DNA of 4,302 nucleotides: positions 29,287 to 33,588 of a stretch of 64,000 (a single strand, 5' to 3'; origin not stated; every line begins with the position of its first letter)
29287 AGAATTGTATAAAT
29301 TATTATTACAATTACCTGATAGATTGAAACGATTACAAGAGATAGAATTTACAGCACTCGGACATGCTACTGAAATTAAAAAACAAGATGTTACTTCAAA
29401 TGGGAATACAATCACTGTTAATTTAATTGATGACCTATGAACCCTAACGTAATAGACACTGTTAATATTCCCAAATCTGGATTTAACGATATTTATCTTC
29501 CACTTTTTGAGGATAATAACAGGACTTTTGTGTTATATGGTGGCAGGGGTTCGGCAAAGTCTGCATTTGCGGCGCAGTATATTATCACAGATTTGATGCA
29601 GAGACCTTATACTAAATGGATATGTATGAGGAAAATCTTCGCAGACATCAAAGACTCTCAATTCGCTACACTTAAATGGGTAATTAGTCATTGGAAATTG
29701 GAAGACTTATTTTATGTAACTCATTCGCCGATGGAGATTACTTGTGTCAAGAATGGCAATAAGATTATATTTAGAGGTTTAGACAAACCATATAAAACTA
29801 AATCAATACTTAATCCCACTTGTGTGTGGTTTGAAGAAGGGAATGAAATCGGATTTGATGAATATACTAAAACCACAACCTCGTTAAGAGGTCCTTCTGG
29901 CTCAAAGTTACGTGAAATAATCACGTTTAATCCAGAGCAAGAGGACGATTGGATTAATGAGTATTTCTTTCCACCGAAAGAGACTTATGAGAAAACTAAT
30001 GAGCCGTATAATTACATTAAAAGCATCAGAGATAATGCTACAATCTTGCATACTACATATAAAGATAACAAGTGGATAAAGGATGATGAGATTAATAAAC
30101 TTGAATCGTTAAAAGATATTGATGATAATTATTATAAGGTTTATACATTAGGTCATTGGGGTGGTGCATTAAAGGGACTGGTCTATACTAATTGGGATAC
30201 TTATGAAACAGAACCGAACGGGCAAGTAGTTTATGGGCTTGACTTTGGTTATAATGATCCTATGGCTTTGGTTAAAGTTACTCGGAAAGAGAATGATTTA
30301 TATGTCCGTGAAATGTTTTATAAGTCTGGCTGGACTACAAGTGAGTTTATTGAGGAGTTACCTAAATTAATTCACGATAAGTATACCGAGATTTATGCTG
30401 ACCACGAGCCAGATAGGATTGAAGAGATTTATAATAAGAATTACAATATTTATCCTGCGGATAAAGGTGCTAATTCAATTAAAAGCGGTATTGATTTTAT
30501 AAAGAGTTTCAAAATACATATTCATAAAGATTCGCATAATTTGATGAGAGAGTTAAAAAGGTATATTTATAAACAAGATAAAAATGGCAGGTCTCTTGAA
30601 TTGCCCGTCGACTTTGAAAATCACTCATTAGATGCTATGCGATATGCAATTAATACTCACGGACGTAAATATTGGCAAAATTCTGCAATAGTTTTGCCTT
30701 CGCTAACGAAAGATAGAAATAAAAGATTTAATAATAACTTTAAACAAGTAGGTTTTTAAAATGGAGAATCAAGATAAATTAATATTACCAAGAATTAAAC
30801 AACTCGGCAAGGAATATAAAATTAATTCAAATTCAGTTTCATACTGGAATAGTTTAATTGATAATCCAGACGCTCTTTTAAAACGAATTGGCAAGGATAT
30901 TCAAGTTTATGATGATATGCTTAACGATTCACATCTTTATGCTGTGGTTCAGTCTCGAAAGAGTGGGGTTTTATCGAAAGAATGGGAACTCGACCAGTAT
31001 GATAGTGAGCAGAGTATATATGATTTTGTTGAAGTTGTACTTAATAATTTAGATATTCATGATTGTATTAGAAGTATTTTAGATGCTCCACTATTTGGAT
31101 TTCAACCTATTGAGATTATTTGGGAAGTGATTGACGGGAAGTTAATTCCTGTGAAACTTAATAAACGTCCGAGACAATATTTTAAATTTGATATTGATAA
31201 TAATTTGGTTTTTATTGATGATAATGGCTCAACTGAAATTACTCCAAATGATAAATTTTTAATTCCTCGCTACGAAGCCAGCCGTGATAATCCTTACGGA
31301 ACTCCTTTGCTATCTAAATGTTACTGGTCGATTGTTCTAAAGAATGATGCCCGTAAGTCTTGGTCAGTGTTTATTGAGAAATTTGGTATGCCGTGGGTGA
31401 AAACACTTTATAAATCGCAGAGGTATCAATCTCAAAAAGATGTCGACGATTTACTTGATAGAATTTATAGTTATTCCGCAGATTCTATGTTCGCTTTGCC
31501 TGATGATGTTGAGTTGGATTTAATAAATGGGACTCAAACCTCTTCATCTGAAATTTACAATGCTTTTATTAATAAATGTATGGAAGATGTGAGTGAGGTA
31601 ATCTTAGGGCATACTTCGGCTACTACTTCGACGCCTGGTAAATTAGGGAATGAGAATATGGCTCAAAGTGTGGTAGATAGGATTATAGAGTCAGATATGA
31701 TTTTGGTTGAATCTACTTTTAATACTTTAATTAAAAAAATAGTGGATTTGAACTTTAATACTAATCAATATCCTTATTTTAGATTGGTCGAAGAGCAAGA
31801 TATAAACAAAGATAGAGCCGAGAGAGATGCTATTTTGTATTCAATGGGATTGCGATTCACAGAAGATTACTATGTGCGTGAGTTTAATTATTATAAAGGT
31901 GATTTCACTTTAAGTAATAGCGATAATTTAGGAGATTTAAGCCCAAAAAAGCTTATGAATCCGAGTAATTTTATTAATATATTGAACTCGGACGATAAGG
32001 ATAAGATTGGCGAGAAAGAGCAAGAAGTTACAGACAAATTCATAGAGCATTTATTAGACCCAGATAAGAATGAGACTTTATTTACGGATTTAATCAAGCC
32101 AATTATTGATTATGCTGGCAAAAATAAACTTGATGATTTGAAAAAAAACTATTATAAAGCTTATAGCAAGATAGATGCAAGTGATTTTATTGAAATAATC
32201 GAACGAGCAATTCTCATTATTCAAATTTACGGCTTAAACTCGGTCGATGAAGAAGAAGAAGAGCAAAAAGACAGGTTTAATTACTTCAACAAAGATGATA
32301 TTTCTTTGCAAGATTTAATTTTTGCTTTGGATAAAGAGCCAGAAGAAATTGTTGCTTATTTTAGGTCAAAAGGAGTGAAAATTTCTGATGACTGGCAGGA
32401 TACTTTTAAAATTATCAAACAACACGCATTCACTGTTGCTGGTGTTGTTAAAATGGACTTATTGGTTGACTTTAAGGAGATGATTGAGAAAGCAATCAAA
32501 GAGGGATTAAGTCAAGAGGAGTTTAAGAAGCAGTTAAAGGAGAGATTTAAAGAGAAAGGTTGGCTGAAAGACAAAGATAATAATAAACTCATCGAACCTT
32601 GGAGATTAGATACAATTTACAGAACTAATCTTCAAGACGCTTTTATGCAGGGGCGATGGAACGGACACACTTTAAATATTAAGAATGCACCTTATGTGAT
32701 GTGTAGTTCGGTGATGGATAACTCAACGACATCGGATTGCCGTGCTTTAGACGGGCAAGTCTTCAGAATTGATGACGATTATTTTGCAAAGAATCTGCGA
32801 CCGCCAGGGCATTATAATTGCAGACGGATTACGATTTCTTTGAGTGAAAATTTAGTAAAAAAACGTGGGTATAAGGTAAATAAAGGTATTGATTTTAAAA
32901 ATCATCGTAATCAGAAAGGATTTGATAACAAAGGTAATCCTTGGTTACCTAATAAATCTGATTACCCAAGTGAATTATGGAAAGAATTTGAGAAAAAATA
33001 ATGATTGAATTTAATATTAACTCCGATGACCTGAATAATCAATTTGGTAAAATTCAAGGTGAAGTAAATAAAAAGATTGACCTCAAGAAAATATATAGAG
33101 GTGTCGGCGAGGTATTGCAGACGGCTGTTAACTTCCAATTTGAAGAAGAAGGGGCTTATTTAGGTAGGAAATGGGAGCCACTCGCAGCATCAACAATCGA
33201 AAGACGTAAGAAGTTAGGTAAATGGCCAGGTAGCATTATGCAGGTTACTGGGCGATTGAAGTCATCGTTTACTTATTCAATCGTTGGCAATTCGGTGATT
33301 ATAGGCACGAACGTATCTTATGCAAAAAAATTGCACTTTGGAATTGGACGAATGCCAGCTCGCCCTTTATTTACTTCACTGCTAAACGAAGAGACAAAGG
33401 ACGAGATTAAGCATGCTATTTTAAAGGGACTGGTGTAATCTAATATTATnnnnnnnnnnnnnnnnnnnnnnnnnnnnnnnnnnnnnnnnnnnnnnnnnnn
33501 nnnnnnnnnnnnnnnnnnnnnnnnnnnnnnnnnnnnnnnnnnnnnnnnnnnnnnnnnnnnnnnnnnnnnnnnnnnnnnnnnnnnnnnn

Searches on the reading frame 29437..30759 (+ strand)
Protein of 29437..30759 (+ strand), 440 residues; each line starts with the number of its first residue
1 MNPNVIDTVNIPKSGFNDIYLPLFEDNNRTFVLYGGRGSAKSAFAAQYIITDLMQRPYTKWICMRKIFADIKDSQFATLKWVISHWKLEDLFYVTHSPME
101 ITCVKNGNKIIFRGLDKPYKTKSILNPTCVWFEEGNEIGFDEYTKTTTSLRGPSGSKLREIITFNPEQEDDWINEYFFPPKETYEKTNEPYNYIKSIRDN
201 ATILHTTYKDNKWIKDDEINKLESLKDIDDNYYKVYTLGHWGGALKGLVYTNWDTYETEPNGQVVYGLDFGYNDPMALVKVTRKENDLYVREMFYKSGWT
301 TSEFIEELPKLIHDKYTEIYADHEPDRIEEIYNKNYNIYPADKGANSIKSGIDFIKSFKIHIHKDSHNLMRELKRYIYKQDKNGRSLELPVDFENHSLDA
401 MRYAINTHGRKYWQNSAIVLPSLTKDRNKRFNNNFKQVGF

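Call 9: search_protein_families(library=pfam, proteins=[window:29437-30759:+], max_evalue=0.01)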
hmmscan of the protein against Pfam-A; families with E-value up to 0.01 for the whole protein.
window:29437-30759:+ (440 aa): 4 families
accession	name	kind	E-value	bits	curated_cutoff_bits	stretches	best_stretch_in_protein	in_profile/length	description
PF04466.19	Terminase_3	-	2.1e-49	168.3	23.2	1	27-240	1-201/201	Phage terminase large subunit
PF17288.8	Terminase_3C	-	8.2e-14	52.7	26.7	1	278-406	13-154/155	Terminase RNAseH like domain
PF03237.21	Terminase_6N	-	1.3e-07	31.9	22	1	33-243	2-202/215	Terminase large subunit, T4likevirus-type, N-terminal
PF06745.19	ATPase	-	0.004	17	26.6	0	28-56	19-48/231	KaiC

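Call 35: find_related_loci(query=A4, collection=viral_contigs, flank=5000)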
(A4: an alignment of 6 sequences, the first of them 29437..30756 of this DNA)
Query A4 (440 aa) in viral_contigs; peptide patterns used: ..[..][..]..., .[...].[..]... (x = any residue, [..] = any of these).
600 stretches matched a pattern (row limit reached: there are more); 440 encode a relative of the query (tblastn E <= 1e-3); the best 80 are kept; 80 distinct loci.
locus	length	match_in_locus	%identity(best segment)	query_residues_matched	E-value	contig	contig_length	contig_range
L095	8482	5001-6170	50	16-405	8e-123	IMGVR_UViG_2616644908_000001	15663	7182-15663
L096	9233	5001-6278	44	16-433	5e-115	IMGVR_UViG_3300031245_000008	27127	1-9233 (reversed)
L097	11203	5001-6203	46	5-407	6e-112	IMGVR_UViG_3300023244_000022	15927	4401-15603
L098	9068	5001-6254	41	16-430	7e-106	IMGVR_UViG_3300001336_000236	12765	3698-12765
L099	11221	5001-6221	41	16-414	8e-100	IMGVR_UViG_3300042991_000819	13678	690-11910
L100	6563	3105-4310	38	3-408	2e-81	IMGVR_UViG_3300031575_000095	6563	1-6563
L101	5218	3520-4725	38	3-408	3e-79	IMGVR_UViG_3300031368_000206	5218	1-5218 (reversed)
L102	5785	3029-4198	36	1-407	3e-79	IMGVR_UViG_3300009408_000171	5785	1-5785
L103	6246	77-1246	36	1-407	4e-79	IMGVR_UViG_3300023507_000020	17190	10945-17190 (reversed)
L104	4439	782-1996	37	6-420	1e-75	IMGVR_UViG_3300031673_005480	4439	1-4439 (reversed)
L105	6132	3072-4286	37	6-420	1e-75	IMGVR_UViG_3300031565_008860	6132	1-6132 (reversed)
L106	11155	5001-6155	36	6-404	6e-74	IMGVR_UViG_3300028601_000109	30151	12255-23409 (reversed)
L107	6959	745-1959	36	6-420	2e-73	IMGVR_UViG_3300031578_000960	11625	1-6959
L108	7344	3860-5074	36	6-420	2e-73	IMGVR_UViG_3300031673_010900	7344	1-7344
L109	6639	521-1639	38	16-404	2e-72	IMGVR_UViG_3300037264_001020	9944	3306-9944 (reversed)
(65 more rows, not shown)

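Call 81: search_protein_families(library=phrogs, proteins=[L098:4346-4981:+, L098:3404-4150:+, L095:4673-5035:+, L096:4406-4981:+], max_evalue=0.001)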
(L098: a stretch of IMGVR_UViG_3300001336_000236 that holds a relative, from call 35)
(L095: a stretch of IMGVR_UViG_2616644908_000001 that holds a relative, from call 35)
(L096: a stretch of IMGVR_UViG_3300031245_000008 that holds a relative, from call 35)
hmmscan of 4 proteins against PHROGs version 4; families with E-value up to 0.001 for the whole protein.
L098:4346-4981:+ (211 aa): 1 family
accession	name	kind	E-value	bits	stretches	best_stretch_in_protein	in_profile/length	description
phrog_6299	-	head and packaging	1.6e-19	71.6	1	38-192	12-162/193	terminase small subunit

L098:3404-4150:+ (248 aa): 2 families
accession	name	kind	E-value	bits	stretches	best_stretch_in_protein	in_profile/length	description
phrog_4715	-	DNA, RNA and nucleotide metabolism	7.1e-10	38.9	1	5-186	149-327/630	ParB-like partition protein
phrog_21315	-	unknown function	4e-09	36.9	1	17-183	20-172/415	-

L095:4673-5035:+ (120 aa): 0 families

L096:4406-4981:+ (191 aa): 1 family
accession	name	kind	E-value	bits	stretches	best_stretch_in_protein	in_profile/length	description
phrog_6299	-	head and packaging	7.6e-24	85.8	1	5-188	2-186/193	terminase small subunit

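Call 85: find_related_loci(query=A8, collection=viral_contigs, flank=3500)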
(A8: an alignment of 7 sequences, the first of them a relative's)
Query A8 (191 aa) in viral_contigs; peptide patterns used: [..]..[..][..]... (x = any residue, [..] = any of these).
32 stretches matched a pattern; 15 encode a relative of the query (tblastn E <= 1e-3); 15 distinct loci.
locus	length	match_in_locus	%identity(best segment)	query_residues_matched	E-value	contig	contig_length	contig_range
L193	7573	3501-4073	100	1-191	1e-125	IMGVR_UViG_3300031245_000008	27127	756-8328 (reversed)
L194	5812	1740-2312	100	1-191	9e-126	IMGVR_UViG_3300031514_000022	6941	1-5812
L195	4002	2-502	100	25-191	4e-109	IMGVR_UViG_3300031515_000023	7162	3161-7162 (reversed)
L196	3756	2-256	100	107-191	1e-50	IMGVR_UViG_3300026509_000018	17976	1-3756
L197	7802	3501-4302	48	15-183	6e-45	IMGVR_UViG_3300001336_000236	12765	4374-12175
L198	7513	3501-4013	46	13-179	2e-42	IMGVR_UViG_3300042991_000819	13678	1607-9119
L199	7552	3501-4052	36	11-170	6e-31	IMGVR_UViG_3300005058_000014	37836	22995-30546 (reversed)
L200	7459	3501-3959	39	10-160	7e-26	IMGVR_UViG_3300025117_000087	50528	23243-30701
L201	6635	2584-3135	32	11-169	6e-25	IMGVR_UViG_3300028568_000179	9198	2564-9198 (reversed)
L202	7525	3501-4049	33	11-170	4e-24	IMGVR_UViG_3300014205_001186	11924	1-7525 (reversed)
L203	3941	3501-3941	38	10-154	5e-23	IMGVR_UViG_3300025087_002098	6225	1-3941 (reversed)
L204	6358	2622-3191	32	11-178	2e-22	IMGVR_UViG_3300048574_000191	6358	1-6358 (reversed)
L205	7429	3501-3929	33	1-157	4e-19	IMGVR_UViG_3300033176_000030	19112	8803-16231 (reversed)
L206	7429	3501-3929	33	1-157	4e-19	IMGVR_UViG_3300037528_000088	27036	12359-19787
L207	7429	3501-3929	33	1-157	4e-19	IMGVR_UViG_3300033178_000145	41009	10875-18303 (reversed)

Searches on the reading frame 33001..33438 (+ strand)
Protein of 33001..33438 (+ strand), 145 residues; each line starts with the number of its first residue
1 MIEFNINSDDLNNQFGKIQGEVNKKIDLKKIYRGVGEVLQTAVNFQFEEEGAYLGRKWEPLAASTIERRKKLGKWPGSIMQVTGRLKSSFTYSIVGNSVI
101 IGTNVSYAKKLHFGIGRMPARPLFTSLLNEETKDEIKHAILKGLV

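Call 60: search_protein_families(library=pfam, proteins=[window:33001-33438:+], max_evalue=0.001)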
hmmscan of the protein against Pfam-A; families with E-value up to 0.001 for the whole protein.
window:33001-33438:+ (145 aa): 1 family
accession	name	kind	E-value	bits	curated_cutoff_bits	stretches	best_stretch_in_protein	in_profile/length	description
PF05069.18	Phage_tail_S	-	1.9e-14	54.2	24.3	1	17-137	12-140/148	Phage virion morphogenesis family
